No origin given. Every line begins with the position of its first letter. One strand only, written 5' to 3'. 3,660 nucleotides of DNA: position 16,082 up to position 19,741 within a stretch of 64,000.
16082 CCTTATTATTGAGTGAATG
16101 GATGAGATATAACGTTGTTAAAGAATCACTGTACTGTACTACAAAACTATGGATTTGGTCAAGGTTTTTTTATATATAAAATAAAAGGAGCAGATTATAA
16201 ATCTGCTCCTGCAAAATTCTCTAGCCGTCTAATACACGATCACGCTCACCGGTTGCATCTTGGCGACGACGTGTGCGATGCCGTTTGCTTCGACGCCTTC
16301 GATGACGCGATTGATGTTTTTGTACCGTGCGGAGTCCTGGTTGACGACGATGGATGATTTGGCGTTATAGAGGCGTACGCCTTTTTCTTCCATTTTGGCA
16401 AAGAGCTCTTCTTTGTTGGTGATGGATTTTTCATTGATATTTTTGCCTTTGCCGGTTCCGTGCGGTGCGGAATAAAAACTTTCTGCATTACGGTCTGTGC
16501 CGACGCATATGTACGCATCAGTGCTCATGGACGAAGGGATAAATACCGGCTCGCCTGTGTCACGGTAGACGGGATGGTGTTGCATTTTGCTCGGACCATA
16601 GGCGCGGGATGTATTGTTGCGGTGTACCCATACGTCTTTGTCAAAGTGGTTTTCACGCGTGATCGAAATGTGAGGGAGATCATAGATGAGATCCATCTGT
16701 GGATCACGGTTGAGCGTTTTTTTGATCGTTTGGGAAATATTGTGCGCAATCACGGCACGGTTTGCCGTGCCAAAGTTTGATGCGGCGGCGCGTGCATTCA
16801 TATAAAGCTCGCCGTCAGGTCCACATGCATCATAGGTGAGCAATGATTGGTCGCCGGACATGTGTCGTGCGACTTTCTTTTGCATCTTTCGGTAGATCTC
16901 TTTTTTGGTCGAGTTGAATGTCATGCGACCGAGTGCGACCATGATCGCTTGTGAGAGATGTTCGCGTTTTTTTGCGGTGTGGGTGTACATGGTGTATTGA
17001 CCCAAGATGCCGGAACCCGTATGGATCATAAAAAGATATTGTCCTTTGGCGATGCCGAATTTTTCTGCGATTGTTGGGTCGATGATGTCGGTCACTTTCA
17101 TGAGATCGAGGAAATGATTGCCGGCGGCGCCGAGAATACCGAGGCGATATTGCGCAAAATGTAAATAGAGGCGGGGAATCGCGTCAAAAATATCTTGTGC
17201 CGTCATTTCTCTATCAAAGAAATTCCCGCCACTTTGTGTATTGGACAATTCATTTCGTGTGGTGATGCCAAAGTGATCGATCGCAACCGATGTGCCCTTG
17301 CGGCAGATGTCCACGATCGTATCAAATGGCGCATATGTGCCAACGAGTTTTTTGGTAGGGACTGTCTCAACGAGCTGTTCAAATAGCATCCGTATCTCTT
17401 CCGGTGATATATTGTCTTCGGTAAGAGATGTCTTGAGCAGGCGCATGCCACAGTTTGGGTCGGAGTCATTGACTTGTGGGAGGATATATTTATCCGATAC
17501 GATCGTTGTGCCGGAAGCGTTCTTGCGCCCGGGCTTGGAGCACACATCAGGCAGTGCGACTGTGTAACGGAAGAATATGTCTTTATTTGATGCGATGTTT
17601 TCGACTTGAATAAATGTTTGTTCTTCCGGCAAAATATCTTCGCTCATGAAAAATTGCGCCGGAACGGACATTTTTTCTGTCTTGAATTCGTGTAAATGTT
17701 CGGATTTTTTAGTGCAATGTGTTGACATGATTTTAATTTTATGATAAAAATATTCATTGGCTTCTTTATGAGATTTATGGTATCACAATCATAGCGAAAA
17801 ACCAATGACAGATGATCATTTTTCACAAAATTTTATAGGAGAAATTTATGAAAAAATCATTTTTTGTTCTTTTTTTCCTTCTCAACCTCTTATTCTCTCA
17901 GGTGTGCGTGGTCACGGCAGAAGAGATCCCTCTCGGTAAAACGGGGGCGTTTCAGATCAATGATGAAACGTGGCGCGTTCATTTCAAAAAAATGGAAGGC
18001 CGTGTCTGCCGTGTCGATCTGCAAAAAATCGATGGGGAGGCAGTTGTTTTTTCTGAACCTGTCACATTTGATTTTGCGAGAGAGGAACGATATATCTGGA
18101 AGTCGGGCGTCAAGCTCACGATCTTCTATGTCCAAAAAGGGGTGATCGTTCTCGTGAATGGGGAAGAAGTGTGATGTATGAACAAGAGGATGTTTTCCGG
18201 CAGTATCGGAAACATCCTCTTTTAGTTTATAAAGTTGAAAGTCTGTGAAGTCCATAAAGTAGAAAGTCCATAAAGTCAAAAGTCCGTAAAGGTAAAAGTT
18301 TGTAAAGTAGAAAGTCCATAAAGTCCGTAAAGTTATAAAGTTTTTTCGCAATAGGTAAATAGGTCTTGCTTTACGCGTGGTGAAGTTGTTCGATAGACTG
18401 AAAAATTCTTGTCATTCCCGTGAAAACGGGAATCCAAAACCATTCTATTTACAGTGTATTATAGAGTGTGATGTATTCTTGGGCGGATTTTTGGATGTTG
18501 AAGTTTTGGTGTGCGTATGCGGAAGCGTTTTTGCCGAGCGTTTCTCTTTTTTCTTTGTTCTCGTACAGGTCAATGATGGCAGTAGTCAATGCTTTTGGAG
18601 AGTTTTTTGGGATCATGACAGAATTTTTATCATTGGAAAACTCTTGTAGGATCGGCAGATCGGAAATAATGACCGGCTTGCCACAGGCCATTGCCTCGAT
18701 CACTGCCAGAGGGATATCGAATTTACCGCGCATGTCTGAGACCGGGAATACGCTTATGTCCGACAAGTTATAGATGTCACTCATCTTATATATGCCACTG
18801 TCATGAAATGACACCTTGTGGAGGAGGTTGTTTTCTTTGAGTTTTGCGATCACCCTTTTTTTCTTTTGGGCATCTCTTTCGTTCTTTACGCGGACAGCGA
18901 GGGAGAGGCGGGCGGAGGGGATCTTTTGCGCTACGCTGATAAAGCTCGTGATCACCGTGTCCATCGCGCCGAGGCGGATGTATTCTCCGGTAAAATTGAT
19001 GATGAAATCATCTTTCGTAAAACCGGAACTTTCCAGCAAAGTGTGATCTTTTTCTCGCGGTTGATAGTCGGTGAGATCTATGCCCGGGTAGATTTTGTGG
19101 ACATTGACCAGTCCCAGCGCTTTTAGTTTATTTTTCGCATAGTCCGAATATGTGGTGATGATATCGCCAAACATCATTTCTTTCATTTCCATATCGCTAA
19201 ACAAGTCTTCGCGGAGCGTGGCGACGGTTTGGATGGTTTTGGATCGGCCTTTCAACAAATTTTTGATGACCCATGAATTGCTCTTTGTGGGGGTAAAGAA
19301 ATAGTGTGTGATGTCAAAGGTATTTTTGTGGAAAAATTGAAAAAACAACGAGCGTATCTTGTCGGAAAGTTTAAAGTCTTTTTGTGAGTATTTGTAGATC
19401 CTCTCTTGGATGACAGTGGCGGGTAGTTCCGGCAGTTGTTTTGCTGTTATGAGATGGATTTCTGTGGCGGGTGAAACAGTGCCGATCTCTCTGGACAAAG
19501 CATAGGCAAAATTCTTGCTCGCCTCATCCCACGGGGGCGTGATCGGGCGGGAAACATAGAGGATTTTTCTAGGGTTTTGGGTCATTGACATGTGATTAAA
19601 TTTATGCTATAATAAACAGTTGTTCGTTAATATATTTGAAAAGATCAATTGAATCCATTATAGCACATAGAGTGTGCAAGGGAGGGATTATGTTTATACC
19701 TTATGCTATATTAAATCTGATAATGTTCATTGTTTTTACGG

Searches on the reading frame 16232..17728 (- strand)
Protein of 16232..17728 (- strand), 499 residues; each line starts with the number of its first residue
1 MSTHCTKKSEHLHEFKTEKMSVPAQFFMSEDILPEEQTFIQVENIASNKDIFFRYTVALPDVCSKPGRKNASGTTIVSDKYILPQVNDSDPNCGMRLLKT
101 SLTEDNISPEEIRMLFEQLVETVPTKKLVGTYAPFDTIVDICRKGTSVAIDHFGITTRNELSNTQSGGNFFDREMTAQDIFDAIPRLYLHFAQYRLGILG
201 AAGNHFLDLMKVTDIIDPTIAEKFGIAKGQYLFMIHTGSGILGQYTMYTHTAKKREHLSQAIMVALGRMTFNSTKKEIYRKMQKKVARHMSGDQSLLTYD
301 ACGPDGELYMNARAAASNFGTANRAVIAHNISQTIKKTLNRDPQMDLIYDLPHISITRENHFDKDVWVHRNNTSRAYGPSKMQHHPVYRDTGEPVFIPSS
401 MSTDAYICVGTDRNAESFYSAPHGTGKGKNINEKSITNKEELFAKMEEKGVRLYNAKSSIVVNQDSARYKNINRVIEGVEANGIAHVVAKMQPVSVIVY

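Call 71: search_protein_families(library=pfam, proteins=[window:16232-17728:-])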
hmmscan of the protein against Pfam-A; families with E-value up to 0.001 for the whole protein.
window:16232-17728:- (499 aa): 1 family
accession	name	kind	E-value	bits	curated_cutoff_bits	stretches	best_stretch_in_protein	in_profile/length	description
PF01139.22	RtcB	-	6e-72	243.6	27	1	41-497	1-424/426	tRNA-splicing ligase RtcB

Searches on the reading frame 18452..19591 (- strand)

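Call 71: search_protein_families(library=pfam, proteins=[window:18452-19591:-])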
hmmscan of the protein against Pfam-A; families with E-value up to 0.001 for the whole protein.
window:18452-19591:- (380 aa): 3 families
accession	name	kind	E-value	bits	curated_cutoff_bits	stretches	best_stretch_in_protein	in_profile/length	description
PF00534.26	Glycos_transf_1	-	5.1e-17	62.4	26.4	1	187-356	7-169/172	Glycosyl transferases group 1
PF13692.12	Glyco_trans_1_4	-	1.4e-15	58.2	27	1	198-345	4-142/142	Glycosyl transferases group 1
PF13524.12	Glyco_trans_1_2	-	4.8e-06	27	25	1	270-374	40-143/144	Glycosyl transferase-like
